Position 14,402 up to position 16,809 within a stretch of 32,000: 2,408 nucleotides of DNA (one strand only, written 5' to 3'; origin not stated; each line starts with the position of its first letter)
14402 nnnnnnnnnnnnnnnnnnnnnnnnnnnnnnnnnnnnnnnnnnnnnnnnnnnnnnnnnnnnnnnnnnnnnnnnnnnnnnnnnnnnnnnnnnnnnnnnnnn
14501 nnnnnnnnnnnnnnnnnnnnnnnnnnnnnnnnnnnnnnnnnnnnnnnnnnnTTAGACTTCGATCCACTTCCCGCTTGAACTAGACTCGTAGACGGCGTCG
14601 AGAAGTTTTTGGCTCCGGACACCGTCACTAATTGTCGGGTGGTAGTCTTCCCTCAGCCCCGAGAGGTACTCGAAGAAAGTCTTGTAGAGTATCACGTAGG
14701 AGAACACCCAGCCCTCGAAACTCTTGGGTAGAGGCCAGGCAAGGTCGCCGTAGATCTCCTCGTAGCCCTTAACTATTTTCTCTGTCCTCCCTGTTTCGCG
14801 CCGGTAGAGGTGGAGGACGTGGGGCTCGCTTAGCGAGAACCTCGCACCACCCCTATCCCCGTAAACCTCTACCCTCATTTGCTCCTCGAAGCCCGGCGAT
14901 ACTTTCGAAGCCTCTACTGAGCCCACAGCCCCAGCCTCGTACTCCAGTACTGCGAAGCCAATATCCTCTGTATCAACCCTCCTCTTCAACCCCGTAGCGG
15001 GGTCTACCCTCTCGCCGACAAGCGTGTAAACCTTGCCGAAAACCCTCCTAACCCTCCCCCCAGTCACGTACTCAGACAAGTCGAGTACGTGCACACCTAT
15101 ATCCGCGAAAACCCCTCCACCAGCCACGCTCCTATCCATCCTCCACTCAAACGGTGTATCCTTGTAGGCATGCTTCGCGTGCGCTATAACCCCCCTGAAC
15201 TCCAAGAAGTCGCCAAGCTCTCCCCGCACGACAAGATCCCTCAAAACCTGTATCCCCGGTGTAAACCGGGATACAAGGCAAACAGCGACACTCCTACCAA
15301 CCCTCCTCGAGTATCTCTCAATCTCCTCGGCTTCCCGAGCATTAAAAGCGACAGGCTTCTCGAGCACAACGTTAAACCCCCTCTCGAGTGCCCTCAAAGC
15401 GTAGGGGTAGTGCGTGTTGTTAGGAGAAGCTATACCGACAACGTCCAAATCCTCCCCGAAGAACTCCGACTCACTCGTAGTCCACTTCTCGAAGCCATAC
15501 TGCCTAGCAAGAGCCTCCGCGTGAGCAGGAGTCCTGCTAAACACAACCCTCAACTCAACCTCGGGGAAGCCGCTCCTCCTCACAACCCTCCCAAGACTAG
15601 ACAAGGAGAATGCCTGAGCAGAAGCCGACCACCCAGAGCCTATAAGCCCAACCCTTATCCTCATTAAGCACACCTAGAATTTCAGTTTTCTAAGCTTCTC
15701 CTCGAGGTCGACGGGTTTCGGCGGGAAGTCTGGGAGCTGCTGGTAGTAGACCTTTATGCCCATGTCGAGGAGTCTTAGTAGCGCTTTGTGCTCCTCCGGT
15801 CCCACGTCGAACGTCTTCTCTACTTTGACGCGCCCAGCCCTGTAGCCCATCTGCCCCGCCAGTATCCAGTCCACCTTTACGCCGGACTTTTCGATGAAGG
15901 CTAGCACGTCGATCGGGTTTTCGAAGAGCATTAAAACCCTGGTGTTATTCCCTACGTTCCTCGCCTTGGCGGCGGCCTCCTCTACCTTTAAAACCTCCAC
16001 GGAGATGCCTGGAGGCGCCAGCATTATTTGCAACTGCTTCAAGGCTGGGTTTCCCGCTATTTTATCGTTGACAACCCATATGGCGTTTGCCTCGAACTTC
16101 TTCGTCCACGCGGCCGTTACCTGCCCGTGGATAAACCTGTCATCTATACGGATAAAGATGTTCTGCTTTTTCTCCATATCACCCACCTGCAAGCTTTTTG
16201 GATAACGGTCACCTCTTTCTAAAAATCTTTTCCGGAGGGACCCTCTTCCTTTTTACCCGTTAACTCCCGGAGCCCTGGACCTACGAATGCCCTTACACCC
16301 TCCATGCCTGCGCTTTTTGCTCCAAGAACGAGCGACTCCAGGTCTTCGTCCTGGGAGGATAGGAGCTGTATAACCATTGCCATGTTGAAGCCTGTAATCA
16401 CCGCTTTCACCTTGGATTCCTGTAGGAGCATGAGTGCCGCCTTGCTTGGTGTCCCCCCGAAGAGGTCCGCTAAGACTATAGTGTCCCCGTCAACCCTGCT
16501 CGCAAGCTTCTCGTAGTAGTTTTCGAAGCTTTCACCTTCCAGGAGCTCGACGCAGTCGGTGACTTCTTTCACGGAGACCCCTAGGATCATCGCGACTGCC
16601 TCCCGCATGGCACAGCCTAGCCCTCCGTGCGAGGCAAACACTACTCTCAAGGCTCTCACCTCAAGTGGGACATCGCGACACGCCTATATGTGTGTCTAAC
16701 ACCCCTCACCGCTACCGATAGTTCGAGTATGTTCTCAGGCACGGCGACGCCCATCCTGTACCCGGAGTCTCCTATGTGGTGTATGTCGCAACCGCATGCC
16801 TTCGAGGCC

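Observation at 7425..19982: Complete mannose-family PTS wired into an amino-sugar catabolic island in an archaeal-type genome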

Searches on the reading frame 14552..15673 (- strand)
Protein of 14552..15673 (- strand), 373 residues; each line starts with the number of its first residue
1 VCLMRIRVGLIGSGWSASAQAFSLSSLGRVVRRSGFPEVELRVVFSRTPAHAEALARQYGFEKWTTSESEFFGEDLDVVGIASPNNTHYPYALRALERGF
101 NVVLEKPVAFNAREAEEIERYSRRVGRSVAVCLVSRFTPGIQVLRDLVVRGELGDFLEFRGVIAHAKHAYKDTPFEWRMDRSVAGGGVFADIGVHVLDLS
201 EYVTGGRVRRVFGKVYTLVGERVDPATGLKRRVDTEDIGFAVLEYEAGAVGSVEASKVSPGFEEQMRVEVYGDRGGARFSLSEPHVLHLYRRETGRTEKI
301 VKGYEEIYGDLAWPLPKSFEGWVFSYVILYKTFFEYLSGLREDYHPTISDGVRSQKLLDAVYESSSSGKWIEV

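Call 3: search_protein_families(library=pfam, proteins=[window:14552-15673:-])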
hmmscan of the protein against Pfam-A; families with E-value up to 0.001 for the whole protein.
window:14552-15673:- (373 aa): 3 families
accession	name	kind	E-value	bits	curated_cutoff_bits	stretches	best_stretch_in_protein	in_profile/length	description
PF02894.22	GFO_IDH_MocA_C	-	1.7e-26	93.8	22.9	1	146-373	2-218/218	Oxidoreductase family, C-terminal alpha/beta domain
PF22725.1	GFO_IDH_MocA_C3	-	1.9e-26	92.9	27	1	142-277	2-123/124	GFO/IDH/MocA C-terminal domain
PF01408.29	GFO_IDH_MocA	-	2.4e-19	70.6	24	1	6-131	1-118/120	Oxidoreductase family, NAD-binding Rossmann fold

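Call 9: search_protein_families(library=ncbifam, proteins=[window:14552-15673:-])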
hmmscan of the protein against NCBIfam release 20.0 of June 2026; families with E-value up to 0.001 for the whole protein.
window:14552-15673:- (373 aa): 9 families
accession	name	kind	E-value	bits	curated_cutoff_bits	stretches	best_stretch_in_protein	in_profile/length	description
NF052479.1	LevoglcsnDh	equivalog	1.2e-48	165.7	650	1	5-373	3-386/386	levoglucosan dehydrogenase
TIGR04380.1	myo_inos_iolG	equivalog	5.3e-30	104.4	355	1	7-370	3-328/330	inositol 2-dehydrogenase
NF040723.1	UDP-GlcNAcDh_Arch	equivalog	4.1e-24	85.6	450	1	7-300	2-257/302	UDP-N-acetylglucosamine 3-dehydrogenase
NF008607.0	PRK11579.1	subfamily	9.1e-18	64.3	330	1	5-200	4-185/346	oxidoreductase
NF041392.1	XylDh_Gfo6_Halo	equivalog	2.9e-17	62.5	350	1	6-204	17-212/350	D-xylose 1-dehydrogenase Gfo6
NF007574.0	PRK10206.1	equivalog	9.4e-10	38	352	1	40-198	30-181/345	oxidoreductase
NF052679.1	InsChiInosDhIolG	equivalog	3.3e-06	26.4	540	1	70-161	61-153/343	bifunctional inositol 2-dehydrogenase/D-chiro-inositol 1-dehydrogenase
NF058561.1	BT_2158_fam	equivalog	0.00037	19.2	750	0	72-156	93-177/487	glycoside 3-dehydrogenase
NF058563.1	BT_2159_fam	equivalog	0.00088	18.4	650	0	52-206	37-185/350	disaccharide 3-dehydrogenase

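Call 24: search_solved_structures(query=window:14552-15673:-, max_evalue=0.00001)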
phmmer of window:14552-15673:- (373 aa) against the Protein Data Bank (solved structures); distinct sequences matched with E-value up to 0.00001: 65 (the best 60 are shown).
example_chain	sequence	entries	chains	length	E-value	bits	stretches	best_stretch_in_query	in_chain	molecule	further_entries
4h3v_A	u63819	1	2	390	9.3e-38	133.6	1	5-373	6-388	Oxidoreductase domain protein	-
6a3f_A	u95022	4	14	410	4.5e-37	131.4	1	4-373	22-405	Putative dehydrogenase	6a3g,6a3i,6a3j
4gqa_A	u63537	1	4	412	8e-35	123.9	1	4-373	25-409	NAD binding Oxidoreductase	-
5ya8_A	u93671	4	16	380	2e-31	112.7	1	6-308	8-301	Scyllo-inositol dehydrogenase with L-glucose dehydrogenase activity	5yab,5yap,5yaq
6ktj_A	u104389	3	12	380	1.4e-30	110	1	6-308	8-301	Scyllo-inositol dehydrogenase with L-glucose dehydrogenase activity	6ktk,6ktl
4fb5_A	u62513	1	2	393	2.4e-22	82.9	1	6-373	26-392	Probable oxidoreductase protein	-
3dty_A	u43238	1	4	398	6.2e-22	81.5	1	74-286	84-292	Oxidoreductase, Gfo/Idh/MocA family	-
7d5m_A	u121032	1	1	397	7.8e-20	74.6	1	75-285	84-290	Oxidoreductase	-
7d5n_A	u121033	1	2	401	8e-20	74.6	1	75-285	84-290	Oxidoreductase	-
3v5n_A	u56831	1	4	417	6.8e-19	71.5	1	5-373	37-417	Oxidoreductase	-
9m3d_B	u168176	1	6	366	1.3e-18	70.6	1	5-277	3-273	DgpA1 from W974-1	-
5a02_A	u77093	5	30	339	1.4e-17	67.2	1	40-211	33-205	ALDOSE-ALDOSE OXIDOREDUCTASE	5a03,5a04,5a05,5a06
6nor_A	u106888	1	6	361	1.3e-16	64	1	35-280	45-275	Putative NAD dependent dehydrogenase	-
6jw6_A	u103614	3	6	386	1.4e-16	64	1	6-281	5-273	Dehydrogenase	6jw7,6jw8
3e18_A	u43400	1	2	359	1e-15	61.1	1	34-225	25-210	oxidoreductase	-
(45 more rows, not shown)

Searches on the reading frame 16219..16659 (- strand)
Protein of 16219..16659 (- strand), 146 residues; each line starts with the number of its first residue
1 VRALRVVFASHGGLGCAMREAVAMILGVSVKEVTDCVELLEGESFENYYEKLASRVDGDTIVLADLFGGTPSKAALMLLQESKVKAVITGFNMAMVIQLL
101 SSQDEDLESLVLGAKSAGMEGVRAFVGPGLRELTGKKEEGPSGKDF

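Call 3: search_protein_families(library=pfam, proteins=[window:16219-16659:-])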
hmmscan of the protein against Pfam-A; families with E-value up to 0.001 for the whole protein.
window:16219-16659:- (146 aa): 1 family
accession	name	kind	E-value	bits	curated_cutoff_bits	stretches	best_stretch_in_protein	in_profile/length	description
PF03610.21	EIIA-man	-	3.2e-14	53.5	21.4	1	6-104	2-104/116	PTS system fructose IIA component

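Call 9: search_protein_families(library=ncbifam, proteins=[window:16219-16659:-])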
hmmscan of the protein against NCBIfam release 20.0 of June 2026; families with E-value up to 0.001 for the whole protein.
window:16219-16659:- (146 aa): 3 families
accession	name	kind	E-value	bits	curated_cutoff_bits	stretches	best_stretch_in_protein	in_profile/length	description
NF040761.1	AgaF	equivalog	1.1e-15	58.1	130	1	5-126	3-128/144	PTS galactosamine/N-acetylgalactosamine transporter subunit IIA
TIGR00824.1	EIIA-man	subfamily_domain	6.9e-15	55.2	98.35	1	5-108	3-110/116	mannose/fructose/sorbose PTS transporter subunit IIA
NF011670.1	PRK15088.1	equivalog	2.3e-11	43.3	400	1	5-125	4-129/323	PTS mannose transporter subunit IIAB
